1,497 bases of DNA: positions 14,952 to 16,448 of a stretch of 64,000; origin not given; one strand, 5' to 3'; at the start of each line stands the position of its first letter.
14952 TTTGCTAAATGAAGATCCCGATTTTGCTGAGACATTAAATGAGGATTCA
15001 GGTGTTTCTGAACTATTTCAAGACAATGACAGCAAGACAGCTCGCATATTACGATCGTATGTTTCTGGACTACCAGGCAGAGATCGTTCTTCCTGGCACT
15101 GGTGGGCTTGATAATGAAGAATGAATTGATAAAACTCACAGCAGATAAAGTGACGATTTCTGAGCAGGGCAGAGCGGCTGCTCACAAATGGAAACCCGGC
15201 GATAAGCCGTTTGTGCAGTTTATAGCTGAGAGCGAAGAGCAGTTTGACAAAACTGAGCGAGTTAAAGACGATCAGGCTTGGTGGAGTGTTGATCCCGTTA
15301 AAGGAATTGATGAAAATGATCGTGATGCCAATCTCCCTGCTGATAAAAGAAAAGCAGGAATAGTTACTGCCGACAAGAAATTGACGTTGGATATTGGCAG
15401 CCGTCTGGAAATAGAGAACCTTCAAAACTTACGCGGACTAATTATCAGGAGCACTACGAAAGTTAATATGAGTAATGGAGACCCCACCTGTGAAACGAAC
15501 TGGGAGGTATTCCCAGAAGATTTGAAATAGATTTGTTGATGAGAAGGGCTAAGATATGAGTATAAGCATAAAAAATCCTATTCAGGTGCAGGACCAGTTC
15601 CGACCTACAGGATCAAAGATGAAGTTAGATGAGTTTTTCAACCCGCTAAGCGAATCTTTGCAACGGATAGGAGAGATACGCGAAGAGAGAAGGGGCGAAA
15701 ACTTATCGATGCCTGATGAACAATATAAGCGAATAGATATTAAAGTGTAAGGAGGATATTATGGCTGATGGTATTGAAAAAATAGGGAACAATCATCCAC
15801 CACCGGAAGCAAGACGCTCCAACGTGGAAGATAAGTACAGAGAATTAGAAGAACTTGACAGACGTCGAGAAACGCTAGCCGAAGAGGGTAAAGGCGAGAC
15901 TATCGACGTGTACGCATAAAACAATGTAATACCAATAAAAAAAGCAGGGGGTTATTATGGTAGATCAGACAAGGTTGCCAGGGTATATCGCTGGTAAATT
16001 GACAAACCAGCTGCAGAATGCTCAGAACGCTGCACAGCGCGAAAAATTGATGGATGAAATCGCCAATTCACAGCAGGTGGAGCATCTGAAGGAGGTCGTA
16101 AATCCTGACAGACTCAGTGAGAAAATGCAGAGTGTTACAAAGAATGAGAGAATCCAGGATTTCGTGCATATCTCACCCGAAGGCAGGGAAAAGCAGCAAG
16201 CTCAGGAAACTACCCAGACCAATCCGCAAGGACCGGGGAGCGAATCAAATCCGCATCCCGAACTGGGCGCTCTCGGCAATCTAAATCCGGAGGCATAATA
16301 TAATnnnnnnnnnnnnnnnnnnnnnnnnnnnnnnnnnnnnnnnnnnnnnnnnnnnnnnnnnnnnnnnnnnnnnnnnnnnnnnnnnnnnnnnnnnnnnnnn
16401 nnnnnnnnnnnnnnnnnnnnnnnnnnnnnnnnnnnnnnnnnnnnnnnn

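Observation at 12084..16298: Sensor-less sigma-54 activator followed by a cluster of six small or acidic proteins of unknown function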

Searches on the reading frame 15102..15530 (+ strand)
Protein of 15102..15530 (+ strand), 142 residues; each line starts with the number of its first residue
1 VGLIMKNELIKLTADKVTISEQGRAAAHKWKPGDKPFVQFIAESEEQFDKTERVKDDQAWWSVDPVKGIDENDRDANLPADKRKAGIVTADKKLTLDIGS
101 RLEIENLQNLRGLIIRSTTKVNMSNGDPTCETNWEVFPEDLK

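Call 3: search_protein_families(library=pfam, max_evalue=1, proteins=[window:15102-15530:+])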
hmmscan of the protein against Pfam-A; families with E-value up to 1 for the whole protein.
window:15102-15530:+ (142 aa): 1 family
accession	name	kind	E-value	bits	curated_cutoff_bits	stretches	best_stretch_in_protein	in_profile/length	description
PF00668.25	Condensation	-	0.21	10.7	30.6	1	35-101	173-235/456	Condensation domain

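Call 5: search_protein_families(library=ncbifam, max_evalue=1, proteins=[window:15114-15530:+])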
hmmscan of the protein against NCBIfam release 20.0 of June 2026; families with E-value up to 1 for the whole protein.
window:15114-15530:+ (138 aa): 0 families

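Call 37: find_homologous_proteins(query=A6, max_evalue=0.01)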
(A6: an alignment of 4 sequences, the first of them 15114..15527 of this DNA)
Query A6 (4 sequences) (138 aa, profile of the alignment): 19 proteins with E <= 0.01 among 1990 candidates.
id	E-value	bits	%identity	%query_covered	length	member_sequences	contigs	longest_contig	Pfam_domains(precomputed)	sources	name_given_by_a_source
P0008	3.1e-67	243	44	99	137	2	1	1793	-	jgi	-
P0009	5.3e-67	242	46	99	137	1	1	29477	-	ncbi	-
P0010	2.9e-65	237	99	100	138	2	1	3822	-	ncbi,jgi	-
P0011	1.1e-63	232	46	99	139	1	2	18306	-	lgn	-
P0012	1.4e-48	183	46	100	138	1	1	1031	-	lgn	-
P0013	4.1e-45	171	46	100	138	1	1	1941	-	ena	-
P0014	1.3e-44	170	54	97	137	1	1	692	-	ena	-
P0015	3.3e-43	165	41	100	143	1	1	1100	-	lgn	-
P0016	7.6e-43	164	51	99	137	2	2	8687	-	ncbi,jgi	jgi:hypothetical protein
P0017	2.2e-42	162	49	99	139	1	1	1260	-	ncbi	-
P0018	7.4e-42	161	47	99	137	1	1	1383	-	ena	-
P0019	4.6e-41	158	42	96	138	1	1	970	-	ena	-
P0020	1.6e-40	157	52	99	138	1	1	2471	-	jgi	-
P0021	4.7e-40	155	40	99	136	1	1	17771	-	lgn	-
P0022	7.1e-40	154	43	99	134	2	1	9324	-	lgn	-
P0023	1.7e-39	153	40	99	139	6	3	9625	-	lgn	-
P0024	2.6e-37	146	44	99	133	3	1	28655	-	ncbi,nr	ncbi:hypothetical protein KJ564_05805 [bacterium]|nr:hypothetical protein [bacterium]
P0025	1.1e-32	131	42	98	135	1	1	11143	-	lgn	-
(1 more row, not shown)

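Call 38: find_encoding_contigs(protein=P0024, flank=8000, max_places=2)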
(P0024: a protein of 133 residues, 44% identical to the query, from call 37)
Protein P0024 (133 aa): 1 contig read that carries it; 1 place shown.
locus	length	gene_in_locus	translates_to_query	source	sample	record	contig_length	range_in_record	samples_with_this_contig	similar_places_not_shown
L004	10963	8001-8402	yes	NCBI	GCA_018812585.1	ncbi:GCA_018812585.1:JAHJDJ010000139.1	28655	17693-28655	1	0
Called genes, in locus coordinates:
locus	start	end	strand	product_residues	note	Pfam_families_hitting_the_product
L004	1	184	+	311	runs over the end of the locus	PF10609:ParA, PF01656:CbiA, PF13614:AAA_31, PF02374:ArsA_ATPase (faint)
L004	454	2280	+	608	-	PF11551:Omp28 (weak), PF18962:Por_Secre_tail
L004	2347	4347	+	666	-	PF13231:PMT_2, PF00515:TPR_1 (faint), PF07719:TPR_2 (faint), PF13176:TPR_7 (faint), PF13181:TPR_8 (faint), PF13371:TPR_9 (faint), PF13432:TPR_16 (weak), PF14559:TPR_19 (weak), +4 more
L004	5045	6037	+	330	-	PF00158:Sigma54_activat, PF14532:Sigma54_activ_2, PF07728:AAA_5, PF25601:AAA_lid_14, PF02954:HTH_8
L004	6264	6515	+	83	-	-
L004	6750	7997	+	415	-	-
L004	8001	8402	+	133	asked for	-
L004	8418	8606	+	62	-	-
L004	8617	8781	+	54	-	-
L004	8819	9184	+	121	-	-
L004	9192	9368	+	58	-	-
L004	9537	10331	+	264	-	PF06969:HemN_C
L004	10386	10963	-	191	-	PF00395:SLH (weak)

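Call 39: find_encoding_contigs(protein=P0021, flank=8000, max_places=2)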
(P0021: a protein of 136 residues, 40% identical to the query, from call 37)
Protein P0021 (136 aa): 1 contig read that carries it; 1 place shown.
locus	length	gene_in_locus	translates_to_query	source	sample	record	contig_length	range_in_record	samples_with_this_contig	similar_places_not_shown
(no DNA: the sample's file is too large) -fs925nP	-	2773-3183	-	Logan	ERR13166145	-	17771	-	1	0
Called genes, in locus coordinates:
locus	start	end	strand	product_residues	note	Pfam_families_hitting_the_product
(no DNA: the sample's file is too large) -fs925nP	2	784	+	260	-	?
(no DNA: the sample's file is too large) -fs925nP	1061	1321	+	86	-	-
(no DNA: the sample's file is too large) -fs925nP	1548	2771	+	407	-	-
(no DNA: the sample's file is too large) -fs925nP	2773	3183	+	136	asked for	-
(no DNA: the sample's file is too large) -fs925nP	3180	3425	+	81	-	-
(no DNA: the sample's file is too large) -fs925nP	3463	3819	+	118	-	-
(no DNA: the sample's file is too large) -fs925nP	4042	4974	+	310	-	PF04055:Radical_SAM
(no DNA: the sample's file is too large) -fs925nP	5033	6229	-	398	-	PF13414:TPR_11 (faint), PF00395:SLH (faint)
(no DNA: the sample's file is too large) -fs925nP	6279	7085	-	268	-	-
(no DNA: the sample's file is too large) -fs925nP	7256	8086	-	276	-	PF04773:FecR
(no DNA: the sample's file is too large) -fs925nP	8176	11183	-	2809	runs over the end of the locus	PF07676:PD40, PF26549:Tricorn_N, PF26550:Tricorn_2nd (weak), PF00515:TPR_1 (faint), PF07719:TPR_2 (faint), PF10602:RPN7 (faint), PF13424:TPR_12, PF12770:CHAT, +2 more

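Call 40: find_encoding_contigs(protein=P0025, flank=8000, max_places=2)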
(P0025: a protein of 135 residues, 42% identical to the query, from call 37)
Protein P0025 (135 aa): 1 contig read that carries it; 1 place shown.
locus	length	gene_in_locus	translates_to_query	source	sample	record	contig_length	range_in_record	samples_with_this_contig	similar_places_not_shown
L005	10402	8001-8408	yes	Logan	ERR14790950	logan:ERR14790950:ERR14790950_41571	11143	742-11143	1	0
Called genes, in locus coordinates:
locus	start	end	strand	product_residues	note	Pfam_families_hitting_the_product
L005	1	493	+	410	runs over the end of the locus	?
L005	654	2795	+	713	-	PF10609:ParA, PF01656:CbiA, PF13614:AAA_31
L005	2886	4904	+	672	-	PF13231:PMT_2, PF12895:ANAPC3 (faint), PF00515:TPR_1 (faint), PF07719:TPR_2 (faint), PF13181:TPR_8 (faint), PF13414:TPR_11 (faint), PF13428:TPR_14 (faint), PF13431:TPR_17 (faint), +2 more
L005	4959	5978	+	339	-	PF00158:Sigma54_activat, PF14532:Sigma54_activ_2, PF07728:AAA_5, PF25601:AAA_lid_14, PF02954:HTH_8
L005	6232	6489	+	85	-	-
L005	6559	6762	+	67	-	-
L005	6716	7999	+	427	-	-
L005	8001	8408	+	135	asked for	-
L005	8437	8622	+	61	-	-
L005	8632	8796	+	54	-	-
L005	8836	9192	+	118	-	-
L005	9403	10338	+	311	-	PF04055:Radical_SAM, PF06969:HemN_C (weak)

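Call 41: find_encoding_contigs(protein=P0016, flank=8000, max_places=2)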
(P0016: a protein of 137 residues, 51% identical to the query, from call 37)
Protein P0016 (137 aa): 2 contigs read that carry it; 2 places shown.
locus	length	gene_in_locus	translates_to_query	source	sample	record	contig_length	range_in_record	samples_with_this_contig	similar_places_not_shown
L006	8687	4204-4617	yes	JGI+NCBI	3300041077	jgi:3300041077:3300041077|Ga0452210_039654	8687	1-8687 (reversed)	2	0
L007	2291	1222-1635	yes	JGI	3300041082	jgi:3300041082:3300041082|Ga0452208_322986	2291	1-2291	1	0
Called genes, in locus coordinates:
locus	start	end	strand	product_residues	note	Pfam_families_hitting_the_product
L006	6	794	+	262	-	PF18962:Por_Secre_tail (weak)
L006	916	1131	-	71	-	-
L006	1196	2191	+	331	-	PF00158:Sigma54_activat, PF14532:Sigma54_activ_2, PF07724:AAA_2 (weak), PF07728:AAA_5, PF25601:AAA_lid_14, PF02954:HTH_8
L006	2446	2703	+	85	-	-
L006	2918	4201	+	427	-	-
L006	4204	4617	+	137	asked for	-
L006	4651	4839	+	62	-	-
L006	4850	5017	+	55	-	-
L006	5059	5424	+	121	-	-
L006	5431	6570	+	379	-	PF04055:Radical_SAM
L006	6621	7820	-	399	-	PF13414:TPR_11 (faint), PF00395:SLH (faint)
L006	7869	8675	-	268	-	-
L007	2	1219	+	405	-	?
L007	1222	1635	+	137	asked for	-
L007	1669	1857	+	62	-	-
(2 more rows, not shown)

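Call 42: find_encoding_contigs(protein=P0023, flank=8000, max_places=3)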
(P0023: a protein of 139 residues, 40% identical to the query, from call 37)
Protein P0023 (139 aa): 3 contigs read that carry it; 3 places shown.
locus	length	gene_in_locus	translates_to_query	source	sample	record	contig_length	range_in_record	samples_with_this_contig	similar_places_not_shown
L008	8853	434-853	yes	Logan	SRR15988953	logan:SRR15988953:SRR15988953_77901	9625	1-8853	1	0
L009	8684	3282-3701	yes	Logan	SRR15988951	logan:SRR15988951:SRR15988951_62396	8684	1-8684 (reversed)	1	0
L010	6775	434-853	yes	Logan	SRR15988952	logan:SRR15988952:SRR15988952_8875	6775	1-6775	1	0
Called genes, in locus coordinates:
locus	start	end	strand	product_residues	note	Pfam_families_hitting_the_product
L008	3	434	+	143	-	?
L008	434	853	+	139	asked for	-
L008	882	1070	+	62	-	-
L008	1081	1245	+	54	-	-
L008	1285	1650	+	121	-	-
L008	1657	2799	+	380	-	PF04055:Radical_SAM, PF06969:HemN_C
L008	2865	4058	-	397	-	PF07719:TPR_2 (faint), PF13181:TPR_8 (faint), PF13414:TPR_11 (faint), PF13428:TPR_14 (faint), PF14559:TPR_19 (faint), PF00395:SLH (faint)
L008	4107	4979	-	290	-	-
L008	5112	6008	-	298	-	PF04773:FecR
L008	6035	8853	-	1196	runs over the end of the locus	?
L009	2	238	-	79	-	?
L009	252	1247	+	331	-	PF00158:Sigma54_activat, PF14532:Sigma54_activ_2, PF07724:AAA_2 (faint), PF07728:AAA_5, PF25601:AAA_lid_14, PF02954:HTH_8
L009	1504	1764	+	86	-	-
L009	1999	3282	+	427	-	-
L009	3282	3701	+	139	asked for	-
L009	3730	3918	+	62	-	-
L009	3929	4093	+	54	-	-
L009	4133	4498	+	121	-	-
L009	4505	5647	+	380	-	PF04055:Radical_SAM, PF06969:HemN_C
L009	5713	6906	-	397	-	PF07719:TPR_2 (faint), PF13181:TPR_8 (faint), PF13414:TPR_11 (faint), PF13428:TPR_14 (faint), PF14559:TPR_19 (faint), PF00395:SLH (faint)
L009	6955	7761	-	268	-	-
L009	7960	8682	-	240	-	?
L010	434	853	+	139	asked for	-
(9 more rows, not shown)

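Call 43: find_encoding_contigs(protein=P0022, flank=8000, max_places=2)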
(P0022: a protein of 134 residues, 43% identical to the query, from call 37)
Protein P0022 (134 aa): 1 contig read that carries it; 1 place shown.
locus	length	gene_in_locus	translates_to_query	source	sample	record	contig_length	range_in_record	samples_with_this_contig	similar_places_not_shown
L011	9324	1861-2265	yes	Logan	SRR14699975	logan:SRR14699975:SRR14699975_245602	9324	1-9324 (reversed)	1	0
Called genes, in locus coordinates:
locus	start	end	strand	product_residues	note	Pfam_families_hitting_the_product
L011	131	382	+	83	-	-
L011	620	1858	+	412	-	-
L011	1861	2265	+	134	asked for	-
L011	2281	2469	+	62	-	-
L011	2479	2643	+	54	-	-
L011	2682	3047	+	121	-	-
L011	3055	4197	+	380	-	PF04055:Radical_SAM, PF06969:HemN_C (weak)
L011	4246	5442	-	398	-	PF07719:TPR_2 (faint), PF13414:TPR_11 (faint), PF00395:SLH (faint)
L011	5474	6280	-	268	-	-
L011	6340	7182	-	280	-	-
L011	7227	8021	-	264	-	PF04773:FecR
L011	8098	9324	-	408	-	?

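Call 70: predict_structure(alignment_id=A10)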
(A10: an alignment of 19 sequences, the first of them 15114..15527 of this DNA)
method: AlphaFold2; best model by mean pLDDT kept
length: 138 residues; sequences in the alignment: 19
mean_pLDDT: 56.6   pTM: 0.30
mean pLDDT of the five models: 56.6, 53.9, 51.7, 51.1, 49.2
residues with pLDDT >= 90: 0; 70-90: 20; 50-70: 73; < 50: 45
segments of 3 or more residues with pLDDT < 50: 1-4, 47-54, 62-66, 68-75, 81-83, 89-93, 97-102
pLDDT, mean of each block of 10 residues (from residue 1): 52 62 75 71 54 49 46 48 47 46 53 64 68 58
secondary structure, 60 per line:
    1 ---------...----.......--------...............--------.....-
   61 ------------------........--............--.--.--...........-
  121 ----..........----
elements in order: H17-23 H32-46 E55-59 E79-86 E89-100 E109-119 E125-134

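Call 73: find_related_loci(query=A10, collection=genome_contigs, flank=8000)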
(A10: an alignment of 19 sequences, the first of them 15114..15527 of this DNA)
Query A10 (138 aa) in genome_contigs; peptide patterns used: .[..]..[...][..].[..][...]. (x = any residue, [..] = any of these).
23 stretches matched a pattern; 2 encode a relative of the query (tblastn E <= 1e-3); 2 distinct loci.
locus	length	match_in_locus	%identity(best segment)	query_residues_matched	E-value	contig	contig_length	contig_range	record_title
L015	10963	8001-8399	44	1-136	3e-31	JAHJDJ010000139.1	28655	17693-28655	MAG: bacterium isolate Modern_marine.mb.49 Modern_marine.mb.49_k141_943696, whole genome shotgun sequence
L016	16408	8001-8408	40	1-136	1e-27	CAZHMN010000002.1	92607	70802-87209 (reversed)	MAG TPA_asm: uncultured bacterium isolate binchicken_co19_508 genome assembly, contig: NODE_146_length_92607_cov_8.62617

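Call 78: find_related_loci(query=A10, collection=metagenome_contigs, flank=6000)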
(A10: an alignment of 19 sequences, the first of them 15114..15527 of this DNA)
Query A10 (138 aa) in metagenome_contigs; peptide patterns used: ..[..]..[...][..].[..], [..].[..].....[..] (x = any residue, [..] = any of these).
179 stretches matched a pattern; 1 encode a relative of the query (tblastn E <= 1e-3); 1 distinct loci.
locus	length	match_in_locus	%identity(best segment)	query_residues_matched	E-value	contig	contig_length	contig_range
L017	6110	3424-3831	40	1-136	2e-28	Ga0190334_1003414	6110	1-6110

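Call 82: search_solved_structures(query=A10, max_evalue=5)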
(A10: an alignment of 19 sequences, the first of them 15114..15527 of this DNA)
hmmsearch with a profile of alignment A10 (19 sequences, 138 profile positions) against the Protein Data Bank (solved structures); distinct sequences matched with E-value up to 5: 4.
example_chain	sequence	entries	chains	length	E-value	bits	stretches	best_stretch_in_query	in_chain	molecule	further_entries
6knd_A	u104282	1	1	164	0.43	14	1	20-47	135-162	Translation initiation factor eIF5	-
6kne_A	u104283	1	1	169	0.46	14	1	20-47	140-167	Translation initiation factor eIF5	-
9hmf_M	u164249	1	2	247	0.51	13.8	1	24-102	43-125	Chemotaxis protein MotB, putative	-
6ykm_F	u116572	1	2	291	0.74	13.3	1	24-102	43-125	Chemotaxis protein MotB, putative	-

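Call 85: search_protein_families(library=padloc, max_evalue=0.1, proteins=[window:15114-15530:+])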
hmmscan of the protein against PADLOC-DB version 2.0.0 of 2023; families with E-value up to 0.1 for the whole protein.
window:15114-15530:+ (138 aa): 0 families

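Call 86: search_protein_families(library=phrogs, max_evalue=0.1, proteins=[window:15114-15530:+])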
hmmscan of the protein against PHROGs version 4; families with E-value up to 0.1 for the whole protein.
window:15114-15530:+ (138 aa): 1 family
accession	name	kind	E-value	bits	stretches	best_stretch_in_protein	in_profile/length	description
phrog_4702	-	unknown function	0.042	15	0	63-85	16-38/51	-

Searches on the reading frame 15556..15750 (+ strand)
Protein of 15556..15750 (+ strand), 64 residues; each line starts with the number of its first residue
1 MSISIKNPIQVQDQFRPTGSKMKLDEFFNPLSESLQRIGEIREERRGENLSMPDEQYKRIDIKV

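Call 3: search_protein_families(library=pfam, max_evalue=1, proteins=[window:15556-15750:+])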
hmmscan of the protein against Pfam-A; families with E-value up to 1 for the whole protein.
window:15556-15750:+ (64 aa): 0 families

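Call 5: search_protein_families(library=ncbifam, max_evalue=1, proteins=[window:15556-15750:+])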
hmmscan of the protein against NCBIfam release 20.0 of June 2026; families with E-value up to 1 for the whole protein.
window:15556-15750:+ (64 aa): 1 family
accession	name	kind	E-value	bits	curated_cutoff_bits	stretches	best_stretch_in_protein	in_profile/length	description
TIGR04042.1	MSMEG_0570_fam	hypoth_equivalog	0.14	12.3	79.85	1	10-62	22-74/90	MSMEG_0570 family nitrogen starvation response protein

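Call 85: search_protein_families(library=padloc, max_evalue=0.1, proteins=[window:15556-15750:+])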
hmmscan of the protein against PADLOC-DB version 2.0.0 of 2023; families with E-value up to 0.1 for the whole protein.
window:15556-15750:+ (64 aa): 0 families

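Call 86: search_protein_families(library=phrogs, max_evalue=0.1, proteins=[window:15556-15750:+])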
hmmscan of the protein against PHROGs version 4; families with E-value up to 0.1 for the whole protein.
window:15556-15750:+ (64 aa): 1 family
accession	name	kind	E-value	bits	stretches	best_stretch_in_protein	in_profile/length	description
phrog_17786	-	unknown function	0.057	14.7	1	21-46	71-96/101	-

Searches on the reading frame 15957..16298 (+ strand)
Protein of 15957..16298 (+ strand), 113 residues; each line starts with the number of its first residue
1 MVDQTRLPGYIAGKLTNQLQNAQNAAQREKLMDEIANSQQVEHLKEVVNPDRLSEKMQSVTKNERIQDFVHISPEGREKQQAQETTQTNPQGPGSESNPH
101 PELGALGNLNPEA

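Call 3: search_protein_families(library=pfam, max_evalue=1, proteins=[window:15957-16298:+])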
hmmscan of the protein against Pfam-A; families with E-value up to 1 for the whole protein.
window:15957-16298:+ (113 aa): 1 family
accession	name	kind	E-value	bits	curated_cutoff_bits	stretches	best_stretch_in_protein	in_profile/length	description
PF04316.19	FlgM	-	0.0074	16.9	25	0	68-90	1-23/55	Anti-sigma-28 factor, FlgM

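Call 5: search_protein_families(library=ncbifam, max_evalue=1, proteins=[window:15957-16298:+])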
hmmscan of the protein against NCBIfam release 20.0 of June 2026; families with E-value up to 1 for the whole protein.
window:15957-16298:+ (113 aa): 0 families

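Call 83: search_solved_structures(query=A7, max_evalue=5)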
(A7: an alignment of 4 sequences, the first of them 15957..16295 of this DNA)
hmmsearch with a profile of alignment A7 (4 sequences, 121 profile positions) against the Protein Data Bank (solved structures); distinct sequences matched with E-value up to 5: 5.
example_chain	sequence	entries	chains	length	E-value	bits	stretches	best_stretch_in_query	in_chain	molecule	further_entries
1cjg_A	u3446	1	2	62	0.12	16.1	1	64-99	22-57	PROTEIN (LAC REPRESSOR)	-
1lqc_A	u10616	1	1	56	0.26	15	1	64-97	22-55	LAC REPRESSOR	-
2bjc_A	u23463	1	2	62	0.35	14.5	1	63-99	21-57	LACTOSE OPERON REPRESSOR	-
1l1m_A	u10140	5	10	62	0.5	14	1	64-99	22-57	Lactose operon repressor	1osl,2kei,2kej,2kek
8h7g_E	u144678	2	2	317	2.2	12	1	15-74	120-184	Transcription initiation protein SPT3 homolog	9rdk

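Call 85: search_protein_families(library=padloc, max_evalue=0.1, proteins=[window:15957-16298:+])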
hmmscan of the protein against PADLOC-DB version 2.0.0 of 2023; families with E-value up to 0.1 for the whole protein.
window:15957-16298:+ (113 aa): 0 families

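Call 86: search_protein_families(library=phrogs, max_evalue=0.1, proteins=[window:15957-16298:+])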
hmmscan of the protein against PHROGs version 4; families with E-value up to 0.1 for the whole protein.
window:15957-16298:+ (113 aa): 2 families
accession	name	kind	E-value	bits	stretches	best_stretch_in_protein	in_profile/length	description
phrog_18118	-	unknown function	0.023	16.1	1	15-70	24-77/91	-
phrog_23573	-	unknown function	0.053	14.7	1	15-60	24-69/76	-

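Call 92: search_protein_families(library=pfam, alignment_id=A13, max_evalue=1)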
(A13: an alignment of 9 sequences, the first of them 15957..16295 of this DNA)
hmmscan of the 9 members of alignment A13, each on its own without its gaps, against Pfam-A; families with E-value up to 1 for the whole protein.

A. member 1, window:15957-16295:+ (113 aa): 1 family
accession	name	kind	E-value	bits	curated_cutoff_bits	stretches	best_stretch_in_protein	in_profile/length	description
PF04316.19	FlgM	-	0.0074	16.9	25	0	68-90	1-23/55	Anti-sigma-28 factor, FlgM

B. families by the number of members that match (of 9 scanned): 4 families
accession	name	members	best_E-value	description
PF04316.19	FlgM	3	0.0065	Anti-sigma-28 factor, FlgM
PF02616.19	SMC_ScpA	1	0.12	Segregation and condensation protein ScpA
PF13299.11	CPSF100_C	1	0.25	Cleavage and polyadenylation factor 2 C-terminal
PF06409.17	NPIP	1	0.27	Nuclear pore complex interacting protein (NPIP)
